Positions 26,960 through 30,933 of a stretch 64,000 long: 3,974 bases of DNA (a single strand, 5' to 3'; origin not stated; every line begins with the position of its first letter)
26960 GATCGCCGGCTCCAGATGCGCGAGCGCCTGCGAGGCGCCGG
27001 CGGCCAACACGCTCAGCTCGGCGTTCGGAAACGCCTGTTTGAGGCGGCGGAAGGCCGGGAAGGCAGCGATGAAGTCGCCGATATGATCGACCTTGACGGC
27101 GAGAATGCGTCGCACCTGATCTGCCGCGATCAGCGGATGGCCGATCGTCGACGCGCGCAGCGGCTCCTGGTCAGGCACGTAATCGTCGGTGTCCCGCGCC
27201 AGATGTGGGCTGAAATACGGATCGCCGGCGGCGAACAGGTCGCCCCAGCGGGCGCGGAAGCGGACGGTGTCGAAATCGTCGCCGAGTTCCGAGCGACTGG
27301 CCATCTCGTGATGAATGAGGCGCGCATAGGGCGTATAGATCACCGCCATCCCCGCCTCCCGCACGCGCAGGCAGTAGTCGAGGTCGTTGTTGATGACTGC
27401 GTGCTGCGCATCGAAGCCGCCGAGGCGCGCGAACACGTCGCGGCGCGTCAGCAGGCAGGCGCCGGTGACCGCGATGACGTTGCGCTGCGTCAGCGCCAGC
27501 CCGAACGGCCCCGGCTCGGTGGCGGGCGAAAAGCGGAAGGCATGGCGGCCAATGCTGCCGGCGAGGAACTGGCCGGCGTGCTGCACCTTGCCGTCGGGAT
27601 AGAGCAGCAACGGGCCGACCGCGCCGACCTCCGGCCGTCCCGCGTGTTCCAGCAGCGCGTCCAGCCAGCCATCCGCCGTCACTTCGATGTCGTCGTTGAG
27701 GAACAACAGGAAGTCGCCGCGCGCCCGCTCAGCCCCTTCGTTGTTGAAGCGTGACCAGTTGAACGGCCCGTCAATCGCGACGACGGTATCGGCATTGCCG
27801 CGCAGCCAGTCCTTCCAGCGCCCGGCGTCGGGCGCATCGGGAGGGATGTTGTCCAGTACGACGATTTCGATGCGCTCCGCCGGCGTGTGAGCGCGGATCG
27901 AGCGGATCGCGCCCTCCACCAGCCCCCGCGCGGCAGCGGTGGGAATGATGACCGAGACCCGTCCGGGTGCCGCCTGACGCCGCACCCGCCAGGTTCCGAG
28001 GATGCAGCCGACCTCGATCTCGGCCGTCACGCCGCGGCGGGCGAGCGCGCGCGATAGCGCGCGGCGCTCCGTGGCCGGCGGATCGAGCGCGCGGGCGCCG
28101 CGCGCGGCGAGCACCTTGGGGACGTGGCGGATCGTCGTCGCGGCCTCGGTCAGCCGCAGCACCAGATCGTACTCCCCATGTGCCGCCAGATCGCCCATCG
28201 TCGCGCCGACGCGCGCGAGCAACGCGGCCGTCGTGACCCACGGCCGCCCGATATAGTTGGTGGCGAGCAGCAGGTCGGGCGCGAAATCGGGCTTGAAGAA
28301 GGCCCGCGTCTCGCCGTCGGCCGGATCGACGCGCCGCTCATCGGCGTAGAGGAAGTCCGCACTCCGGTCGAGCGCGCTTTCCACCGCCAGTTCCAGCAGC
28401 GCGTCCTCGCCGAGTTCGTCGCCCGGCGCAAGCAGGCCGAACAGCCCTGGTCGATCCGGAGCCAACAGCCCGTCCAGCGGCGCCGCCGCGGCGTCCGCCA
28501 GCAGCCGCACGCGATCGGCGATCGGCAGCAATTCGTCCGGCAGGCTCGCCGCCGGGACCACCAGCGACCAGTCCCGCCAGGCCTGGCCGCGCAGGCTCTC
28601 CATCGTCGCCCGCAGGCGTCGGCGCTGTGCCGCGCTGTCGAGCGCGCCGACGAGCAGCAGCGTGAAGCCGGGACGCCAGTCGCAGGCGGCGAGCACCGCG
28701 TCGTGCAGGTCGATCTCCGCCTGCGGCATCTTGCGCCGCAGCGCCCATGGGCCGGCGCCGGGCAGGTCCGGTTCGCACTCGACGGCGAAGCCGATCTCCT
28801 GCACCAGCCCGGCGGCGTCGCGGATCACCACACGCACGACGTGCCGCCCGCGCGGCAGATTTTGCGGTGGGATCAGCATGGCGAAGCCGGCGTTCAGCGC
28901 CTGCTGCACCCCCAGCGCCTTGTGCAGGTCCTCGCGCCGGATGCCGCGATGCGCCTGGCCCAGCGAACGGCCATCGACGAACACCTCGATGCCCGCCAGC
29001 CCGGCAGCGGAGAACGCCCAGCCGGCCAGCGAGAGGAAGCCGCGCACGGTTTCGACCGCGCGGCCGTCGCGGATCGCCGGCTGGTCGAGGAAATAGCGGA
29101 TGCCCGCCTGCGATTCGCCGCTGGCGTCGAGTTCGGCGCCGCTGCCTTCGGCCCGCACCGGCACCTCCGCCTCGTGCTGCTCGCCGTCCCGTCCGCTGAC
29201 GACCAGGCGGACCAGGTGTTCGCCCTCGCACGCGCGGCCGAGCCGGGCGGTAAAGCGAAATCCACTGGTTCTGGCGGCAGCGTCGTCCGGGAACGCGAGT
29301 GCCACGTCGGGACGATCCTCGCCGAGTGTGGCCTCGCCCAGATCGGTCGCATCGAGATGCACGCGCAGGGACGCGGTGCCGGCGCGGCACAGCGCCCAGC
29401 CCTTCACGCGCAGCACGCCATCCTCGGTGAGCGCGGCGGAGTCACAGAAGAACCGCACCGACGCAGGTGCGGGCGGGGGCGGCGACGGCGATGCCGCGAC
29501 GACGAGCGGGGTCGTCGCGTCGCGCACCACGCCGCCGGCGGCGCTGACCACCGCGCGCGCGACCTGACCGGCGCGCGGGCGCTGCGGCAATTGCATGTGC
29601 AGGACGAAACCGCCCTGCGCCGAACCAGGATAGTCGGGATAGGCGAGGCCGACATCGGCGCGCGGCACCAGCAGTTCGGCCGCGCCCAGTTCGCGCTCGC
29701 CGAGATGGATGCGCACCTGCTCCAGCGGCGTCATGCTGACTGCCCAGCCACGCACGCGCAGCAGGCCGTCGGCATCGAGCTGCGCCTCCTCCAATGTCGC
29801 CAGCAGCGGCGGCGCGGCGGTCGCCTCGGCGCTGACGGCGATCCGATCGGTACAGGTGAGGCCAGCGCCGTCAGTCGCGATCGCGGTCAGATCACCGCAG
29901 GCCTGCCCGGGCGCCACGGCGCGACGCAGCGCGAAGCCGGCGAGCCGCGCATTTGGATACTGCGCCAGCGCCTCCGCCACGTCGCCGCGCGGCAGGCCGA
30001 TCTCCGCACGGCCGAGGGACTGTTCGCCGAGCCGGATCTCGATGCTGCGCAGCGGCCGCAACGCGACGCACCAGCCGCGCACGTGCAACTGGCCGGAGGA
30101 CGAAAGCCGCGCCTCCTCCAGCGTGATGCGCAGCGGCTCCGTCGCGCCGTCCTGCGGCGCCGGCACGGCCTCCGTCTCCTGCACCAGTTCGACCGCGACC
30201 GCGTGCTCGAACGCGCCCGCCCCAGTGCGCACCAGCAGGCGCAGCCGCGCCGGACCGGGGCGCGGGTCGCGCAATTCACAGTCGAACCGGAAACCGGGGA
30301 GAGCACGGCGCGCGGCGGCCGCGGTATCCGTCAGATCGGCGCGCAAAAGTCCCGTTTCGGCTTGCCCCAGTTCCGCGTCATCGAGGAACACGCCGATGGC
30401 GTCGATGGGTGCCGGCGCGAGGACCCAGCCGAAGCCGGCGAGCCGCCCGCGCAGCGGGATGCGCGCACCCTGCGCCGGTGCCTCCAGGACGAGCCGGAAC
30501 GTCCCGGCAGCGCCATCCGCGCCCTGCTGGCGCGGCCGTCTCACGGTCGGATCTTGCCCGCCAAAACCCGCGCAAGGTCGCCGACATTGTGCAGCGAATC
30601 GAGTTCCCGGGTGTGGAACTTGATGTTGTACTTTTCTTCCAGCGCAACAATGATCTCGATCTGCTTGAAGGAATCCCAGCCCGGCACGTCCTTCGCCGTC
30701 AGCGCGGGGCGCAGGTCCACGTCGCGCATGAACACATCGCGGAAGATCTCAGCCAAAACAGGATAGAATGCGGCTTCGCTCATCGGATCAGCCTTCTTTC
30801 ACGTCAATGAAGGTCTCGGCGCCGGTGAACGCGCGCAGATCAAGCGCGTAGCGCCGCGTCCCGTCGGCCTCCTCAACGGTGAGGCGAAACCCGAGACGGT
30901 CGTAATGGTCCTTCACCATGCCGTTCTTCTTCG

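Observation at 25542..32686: Translationally coupled four-gene operon (FkbH-like, ACP, 1536-aa triple glycosyltransferase, tandem-motif protein) wedged in front of rpsB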

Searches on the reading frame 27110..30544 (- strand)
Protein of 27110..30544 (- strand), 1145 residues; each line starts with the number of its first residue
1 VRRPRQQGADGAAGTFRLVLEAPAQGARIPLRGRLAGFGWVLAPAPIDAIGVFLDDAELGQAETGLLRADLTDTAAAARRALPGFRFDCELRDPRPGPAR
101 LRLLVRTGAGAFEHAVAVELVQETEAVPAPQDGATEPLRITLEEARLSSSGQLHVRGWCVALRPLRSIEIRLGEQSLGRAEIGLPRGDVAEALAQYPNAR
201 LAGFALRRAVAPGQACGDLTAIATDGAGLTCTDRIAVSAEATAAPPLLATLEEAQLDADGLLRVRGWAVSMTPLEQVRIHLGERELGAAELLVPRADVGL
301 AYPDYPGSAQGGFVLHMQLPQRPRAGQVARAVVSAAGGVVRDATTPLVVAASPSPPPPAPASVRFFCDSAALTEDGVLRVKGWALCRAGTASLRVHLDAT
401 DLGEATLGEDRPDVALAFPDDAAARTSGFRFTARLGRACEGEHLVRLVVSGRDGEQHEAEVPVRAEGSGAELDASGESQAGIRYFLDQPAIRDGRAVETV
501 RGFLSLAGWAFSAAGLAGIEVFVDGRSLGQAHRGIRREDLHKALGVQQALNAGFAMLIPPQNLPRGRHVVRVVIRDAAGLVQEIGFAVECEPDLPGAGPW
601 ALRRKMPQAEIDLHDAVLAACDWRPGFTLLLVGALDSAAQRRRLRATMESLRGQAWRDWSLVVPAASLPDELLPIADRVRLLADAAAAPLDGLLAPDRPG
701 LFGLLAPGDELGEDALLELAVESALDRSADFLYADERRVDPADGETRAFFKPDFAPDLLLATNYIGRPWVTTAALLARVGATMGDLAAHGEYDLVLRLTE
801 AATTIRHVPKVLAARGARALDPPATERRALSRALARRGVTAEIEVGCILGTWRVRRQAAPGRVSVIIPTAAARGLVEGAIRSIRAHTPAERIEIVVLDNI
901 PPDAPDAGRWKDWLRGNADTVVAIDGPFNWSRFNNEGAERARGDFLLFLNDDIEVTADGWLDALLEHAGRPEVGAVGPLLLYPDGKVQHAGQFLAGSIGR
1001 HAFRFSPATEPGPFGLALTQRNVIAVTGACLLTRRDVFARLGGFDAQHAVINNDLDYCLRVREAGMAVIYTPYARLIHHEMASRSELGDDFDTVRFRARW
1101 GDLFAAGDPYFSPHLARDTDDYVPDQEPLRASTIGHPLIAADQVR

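Call 64: predict_structure(alignment_id=A3)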
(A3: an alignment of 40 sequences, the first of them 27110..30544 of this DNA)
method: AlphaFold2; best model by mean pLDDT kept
length: 1145 residues; sequences in the alignment: 40
mean_pLDDT: 83.5   pTM: 0.59
mean pLDDT of the five models: 83.5, 83.0, 81.5, 81.4, 81.4
residues with pLDDT >= 90: 553; 70-90: 427; 50-70: 72; < 50: 93
segments of 3 or more residues with pLDDT < 50: 1-13, 71-81, 124-133, 351-361, 467-479, 592-595, 1111-1137
pLDDT, mean of each block of 10 residues (from residue 1): 29 68 84 83 85 93 72 45 79 82 91 92 45 70 84 90 93 92 83 85 90 82 92 86 80 87 94 93 93 78 80 91 82 92 89 40 80 87 90 94 88 72 84 84 95 87 68 36 83 76 79 87 90 80 74 82 80 91 88 50 82 92 95 88 94 95 92 95 87 89 96 96 93 92 81 89 94 96 94 97 91 89 95 94 91 94 95 90 95 96 90 96 91 96 96 93 96 95 86 64 79 83 82 97 89 88 94 91 70 82 62 46 38 43 55
secondary structure, 60 per line:
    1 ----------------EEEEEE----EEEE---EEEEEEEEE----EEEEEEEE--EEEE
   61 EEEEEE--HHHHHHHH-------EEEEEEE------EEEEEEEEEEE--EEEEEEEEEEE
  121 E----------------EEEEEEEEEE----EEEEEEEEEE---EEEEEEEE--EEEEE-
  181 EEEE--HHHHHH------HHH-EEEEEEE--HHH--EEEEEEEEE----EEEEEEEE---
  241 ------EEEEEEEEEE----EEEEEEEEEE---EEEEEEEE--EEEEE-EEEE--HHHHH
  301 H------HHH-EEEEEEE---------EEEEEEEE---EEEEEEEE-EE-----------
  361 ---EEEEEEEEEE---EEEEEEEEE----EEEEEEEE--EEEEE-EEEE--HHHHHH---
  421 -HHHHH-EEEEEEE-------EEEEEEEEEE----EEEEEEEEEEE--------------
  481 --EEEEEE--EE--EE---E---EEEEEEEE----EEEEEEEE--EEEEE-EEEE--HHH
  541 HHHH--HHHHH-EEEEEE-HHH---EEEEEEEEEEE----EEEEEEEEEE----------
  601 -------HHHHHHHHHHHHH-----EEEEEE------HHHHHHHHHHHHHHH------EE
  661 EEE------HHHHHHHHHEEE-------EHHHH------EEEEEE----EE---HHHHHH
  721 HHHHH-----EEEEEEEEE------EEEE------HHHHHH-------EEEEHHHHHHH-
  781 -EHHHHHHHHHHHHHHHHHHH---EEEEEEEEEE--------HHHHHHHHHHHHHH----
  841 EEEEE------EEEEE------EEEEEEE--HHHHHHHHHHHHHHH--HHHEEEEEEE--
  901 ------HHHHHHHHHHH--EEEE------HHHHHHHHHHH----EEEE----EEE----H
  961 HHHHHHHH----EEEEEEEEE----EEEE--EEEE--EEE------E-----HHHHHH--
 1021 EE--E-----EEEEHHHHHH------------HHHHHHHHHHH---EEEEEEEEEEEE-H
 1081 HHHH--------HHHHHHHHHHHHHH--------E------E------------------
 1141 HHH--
elements in order (helices of 4 or more, strands of 3 or more residues): E17-22 E27-30 E34-42 E47-54 E57-66 H69-76 E84-90 E97-107 E110-121 E138-147 E152-161 E165-172 E175-179 E181-184 H187-192 E203-209 E217-225 E230-237 E247-256 E261-270 E274-281 E284-288 E290-293 H296-301 E312-318 E328-335 E339-346 E364-373 E377-385 E390-397 E400-404 E406-409 H412-417 H422-426 E428-434 E442-451 E456-466 E483-488 E504-511 E516-523 E526-530 E532-535 H538-544 H547-551 E553-558 E566-576 E581-590 H608-620 E626-631 H638-652 E659-663 H670-678 E679-681 H690-693 E700-705 H715-725 E731-739 E746-749 H756-761 E769-772 H773-779 H783-801 E805-814 H823-836 E841-845 E852-856 E863-869 H872-886 E892-898 H907-917 E920-923 H930-940 E945-948 E953-955 H960-968 E973-981 E986-989 E992-995 E998-1000 H1013-1018 E1031-1034 H1035-1040 H1053-1063 E1067-1078 H1080-1084 H1093-1106

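Call 66: fold_search(model_id=the predicted structure, library=pdb)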
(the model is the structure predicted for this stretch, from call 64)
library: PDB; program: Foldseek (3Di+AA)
matches with E <= 10: 1963; with E <= 0.001: 624
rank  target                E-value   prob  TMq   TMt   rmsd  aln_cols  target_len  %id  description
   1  8uin_A                2.3e-15  1.00  0.10  0.14  29.2       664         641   10  Structure of the C3bBb-albicin complex (released 2024-05-08)
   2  7s63_A                6.6e-15  1.00  0.11  0.09  29.2       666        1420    9  Native-form oocyte/egg Alpha-2-Macroglobulin (A2Moo) tetramer (released 2022-01-05)
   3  6ru5_A                7.8e-15  1.00  0.10  0.14  29.2       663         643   10  human complement C3 in complex with the hC3Nb1 nanobody (released 2019-08-21)
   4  7zgj_A                2.0e-14  1.00  0.10  0.14  28.9       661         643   10  Trypanosoma brucei gambiense ISG65 in complex with human complement component C3 (released 2023-04-05)
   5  8cml_E                2.2e-14  1.00  0.11  0.16  28.5       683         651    9  Cryo-EM structure of complement C5 in complex with nanobodies UNbC5-1 and UNbC5-2 (released 2023-09-27)
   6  8coe_C                5.5e-14  1.00  0.11  0.15  28.8       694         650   10  complement C5 in complex with the LCP0195 nanobody (released 2024-01-03)
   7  8oq3_A                8.0e-14  1.00  0.10  0.09  29.1       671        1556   10  Structure of methylamine treated human complement C3 (released 2024-02-21)
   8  6rur_A                8.0e-14  1.00  0.10  0.14  29.0       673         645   10  Structure of the SCIN stabilized C3bBb convertase bound to properdin (released 2019-08-21)
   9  7b2m_A                8.9e-14  1.00  0.11  0.15  27.6       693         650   11  Cryo-EM structure of complement C4b in complex with nanobody E3 (released 2022-03-02)
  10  5hcc_B                1.0e-13  1.00  0.10  0.15  29.1       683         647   10  Ternary complex of human Complement C5 with Ornithodoros moubata OmCI and Dermacentor andersoni RaCI3. (released 2016-03-30)
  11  5jpm_A                1.2e-13  1.00  0.10  0.14  28.9       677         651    9  Structure of the complex of human complement C4 with MASP-2 rebuilt using iMDFF (released 2016-08-10)
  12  6nqt_E                1.5e-13  1.00  0.17  0.38   4.5       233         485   21  GalNac-T2 soaked with UDP-sugar (released 2020-01-29)
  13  2ffu_A                1.5e-13  1.00  0.17  0.39   4.2       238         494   20  Crystal Structure of Human ppGalNAcT-2 complexed with UDP and EA2 (released 2006-01-31)
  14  7q60                  1.6e-13  1.00  0.12  0.11  27.5       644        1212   12  Structure of TEV cleaved A2ML1 (A2ML1-TE) (released 2022-04-20)
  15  4d0t_A                3.0e-13  1.00  0.17  0.37   4.4       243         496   20  GalNAc-T2 crystal soaked with UDP-GalNAc, EA2 peptide and manganese (released 2014-05-28)
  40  2z86_B                1.8e-12  1.00  0.16  0.28  18.3       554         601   13  Crystal structure of chondroitin polymerase from Escherichia coli strain K4 (K4CP) complexed with UDP-GlcUA and UDP (released 2008-09-16)
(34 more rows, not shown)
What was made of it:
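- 28763..30466 (-): Giant GT, residues 27-594: five tandem beta-sandwich modules of about 110 aa. The AlphaFold model shows all-beta modules, and Foldseek matches chains of macroglobulin-type domains (calls 64, 66).
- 27971..28732 (-): Giant GT, residues about 605-858: degenerate GT-A-like domain. The tandem GT-A match to K4CP 2z86 spans 554 columns (calls 64, 66).
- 27215..27970 (-): Giant GT, residues 859-1110: GT2 (GT-A) catalytic domain. Foldseek matches GT-A enzymes (call 66).
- On Two-GT-A polymerases (K4CP-like): The Foldseek match to 2z86 spans 554 columns (call 66).
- Closest known: Multi-domain glycan polymerases with two transferase domains. Same: The model aligns over 554 columns with the tandem GT-A domains of K4CP (2z86, call 66).
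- Checked: The AlphaFold model shows an alpha/beta domain there, and Foldseek aligns 554 columns to the two-GT-A chondroitin polymerase 2z86 (calls 64, 66).
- The best GT-A fold matches are polypeptide GalNAc-transferases, although this is a generic GT-A similarity (call 66).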

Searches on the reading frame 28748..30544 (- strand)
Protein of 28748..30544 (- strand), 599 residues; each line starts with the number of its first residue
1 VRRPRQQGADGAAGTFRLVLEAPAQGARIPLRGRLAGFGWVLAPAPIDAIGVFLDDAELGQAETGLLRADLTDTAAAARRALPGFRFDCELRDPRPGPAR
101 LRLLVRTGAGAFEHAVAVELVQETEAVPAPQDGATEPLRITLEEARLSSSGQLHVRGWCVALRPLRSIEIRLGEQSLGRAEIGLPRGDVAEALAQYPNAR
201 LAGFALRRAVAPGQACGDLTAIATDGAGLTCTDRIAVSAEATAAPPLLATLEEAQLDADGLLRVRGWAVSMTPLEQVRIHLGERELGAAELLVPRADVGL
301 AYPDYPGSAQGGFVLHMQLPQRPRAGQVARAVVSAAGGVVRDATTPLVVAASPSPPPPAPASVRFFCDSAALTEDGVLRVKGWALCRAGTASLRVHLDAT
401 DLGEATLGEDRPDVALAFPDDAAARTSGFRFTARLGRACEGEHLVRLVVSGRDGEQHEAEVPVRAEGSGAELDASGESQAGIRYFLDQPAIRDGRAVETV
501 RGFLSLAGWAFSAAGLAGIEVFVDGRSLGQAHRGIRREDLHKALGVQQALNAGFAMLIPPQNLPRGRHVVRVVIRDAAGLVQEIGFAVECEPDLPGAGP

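Call 39: search_protein_families(library=pfam, proteins=[window:28748-30544:-], max_evalue=5)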
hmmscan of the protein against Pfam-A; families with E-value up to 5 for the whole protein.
window:28748-30544:- (599 aa): 2 families
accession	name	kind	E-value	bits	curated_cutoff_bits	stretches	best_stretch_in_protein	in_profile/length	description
PF23993.1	DUF7311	-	0.017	16.2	27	1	414-483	66-137/150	Domain of unknown function (DUF7311)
PF17957.7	Big_7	-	0.036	15.1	24.1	0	499-572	13-70/70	Bacterial Ig domain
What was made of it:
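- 28763..30466 (-): There is a weak Big_7 hit (call 39).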

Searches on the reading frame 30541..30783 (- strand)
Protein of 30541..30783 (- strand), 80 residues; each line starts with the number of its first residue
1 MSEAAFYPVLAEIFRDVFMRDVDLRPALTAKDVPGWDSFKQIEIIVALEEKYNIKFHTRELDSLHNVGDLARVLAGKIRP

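Call 7: search_protein_families(library=pfam, proteins=[window:30541-30783:-], max_evalue=0.01)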
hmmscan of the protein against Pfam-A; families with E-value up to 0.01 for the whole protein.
window:30541-30783:- (80 aa): 1 family
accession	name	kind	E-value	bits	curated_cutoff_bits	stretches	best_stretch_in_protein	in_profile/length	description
PF00550.31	PP-binding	-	1.6e-05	25.5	20.8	1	35-73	28-66/67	Phosphopantetheine attachment site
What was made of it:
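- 30541..30783 (-): Dedicated 80-aa acyl carrier protein; starts 4 nt after the FkbH stop and overlaps the GT start (GTGA). PF00550 scores 25.5 bits (cut-off 20.8) (call 7).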

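Call 8: search_protein_families(library=ncbifam, proteins=[window:30541-30783:-], max_evalue=0.01)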
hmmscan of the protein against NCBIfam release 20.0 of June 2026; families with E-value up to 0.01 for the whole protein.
window:30541-30783:- (80 aa): 11 families
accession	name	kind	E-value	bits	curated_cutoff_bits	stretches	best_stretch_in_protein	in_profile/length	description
TIGR00517.1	acyl_carrier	equivalog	7.9e-05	22.5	70.45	1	35-72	34-71/77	acyl carrier protein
NF002148.0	PRK00982.1-2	subfamily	9e-05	22.2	71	1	35-75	35-75/79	acyl carrier protein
NF002147.0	PRK00982.1-1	equivalog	9.3e-05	22.2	84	1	37-71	40-74/83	acyl carrier protein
NF040636.1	AcpM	exception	0.00013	21.9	146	1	36-71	37-72/93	meromycolate extension acyl carrier protein AcpM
NF005502.0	PRK07117.1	equivalog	0.0002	21.5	79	1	35-78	36-79/82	acyl carrier protein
NF002150.0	PRK00982.1-4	subfamily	0.00065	19.9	66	1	3-71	3-72/80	acyl carrier protein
NF003464.0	PRK05087.1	equivalog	0.0017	18.3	68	1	12-62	9-60/78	D-alanine--poly(phosphoribitol) ligase subunit DltC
NF009104.0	PRK12449.1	equivalog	0.005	16.7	70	1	20-75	21-76/80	acyl carrier protein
NF006031.0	PRK08172.1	equivalog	0.0076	16.9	76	1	37-74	37-74/82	acyl carrier protein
NF002151.0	PRK00982.1-5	equivalog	0.0083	16.2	92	0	35-70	34-69/78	acyl carrier protein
NF004533.0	PRK05883.1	equivalog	0.0099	15.7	72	0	10-79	28-98/100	acyl carrier protein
